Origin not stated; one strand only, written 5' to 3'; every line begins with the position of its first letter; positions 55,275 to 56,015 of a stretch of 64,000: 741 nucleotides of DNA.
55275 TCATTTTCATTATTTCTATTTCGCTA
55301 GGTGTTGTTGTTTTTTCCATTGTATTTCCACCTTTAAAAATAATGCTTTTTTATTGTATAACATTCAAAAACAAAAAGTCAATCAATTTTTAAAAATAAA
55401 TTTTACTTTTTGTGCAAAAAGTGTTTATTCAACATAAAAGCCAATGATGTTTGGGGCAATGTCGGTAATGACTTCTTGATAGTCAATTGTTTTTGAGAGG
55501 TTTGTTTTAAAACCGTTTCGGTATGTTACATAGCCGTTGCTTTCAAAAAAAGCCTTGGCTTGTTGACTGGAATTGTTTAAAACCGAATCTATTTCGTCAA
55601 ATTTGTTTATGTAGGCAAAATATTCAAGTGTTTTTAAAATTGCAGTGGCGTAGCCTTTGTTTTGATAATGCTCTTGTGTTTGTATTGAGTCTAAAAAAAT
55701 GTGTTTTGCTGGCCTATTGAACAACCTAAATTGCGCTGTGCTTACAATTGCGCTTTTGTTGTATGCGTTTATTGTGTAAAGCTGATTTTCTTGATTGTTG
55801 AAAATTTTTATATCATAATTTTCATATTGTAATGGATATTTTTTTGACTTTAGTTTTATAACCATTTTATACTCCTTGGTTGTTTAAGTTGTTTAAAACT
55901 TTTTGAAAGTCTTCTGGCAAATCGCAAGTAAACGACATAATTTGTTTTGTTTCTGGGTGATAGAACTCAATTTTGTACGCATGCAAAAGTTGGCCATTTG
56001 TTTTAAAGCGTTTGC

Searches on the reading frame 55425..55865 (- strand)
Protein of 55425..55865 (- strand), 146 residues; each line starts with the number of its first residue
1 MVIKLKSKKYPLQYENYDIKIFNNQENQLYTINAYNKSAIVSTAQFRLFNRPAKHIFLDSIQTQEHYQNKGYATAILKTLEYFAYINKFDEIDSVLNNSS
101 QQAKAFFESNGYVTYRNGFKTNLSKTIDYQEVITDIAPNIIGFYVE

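Call 65: search_protein_families(library=pfam, proteins=[window:55425-55865:-], max_evalue=0.01)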
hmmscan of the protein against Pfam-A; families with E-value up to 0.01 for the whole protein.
window:55425-55865:- (146 aa): 4 families
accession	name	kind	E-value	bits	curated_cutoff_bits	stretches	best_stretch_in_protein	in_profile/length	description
PF00583.31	Acetyltransf_1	-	4.8e-08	33.7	20.7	1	9-112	11-116/116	Acetyltransferase (GNAT) family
PF13508.13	Acetyltransf_7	-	8.5e-07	29.7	27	1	34-113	8-83/84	Acetyltransferase (GNAT) domain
PF13673.13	Acetyltransf_10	-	2e-06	28.2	23.6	1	25-122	27-117/128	Acetyltransferase (GNAT) domain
PF23209.2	IDM1_C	-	0.0011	19.5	33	1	27-83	31-85/140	Increased DNA methylation 1, C-terminal domain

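Call 79: search_protein_families(library=padloc, proteins=[window:55425-55865:-], max_evalue=0.001)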
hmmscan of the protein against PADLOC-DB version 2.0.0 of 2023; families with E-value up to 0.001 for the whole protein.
window:55425-55865:- (146 aa): 0 families
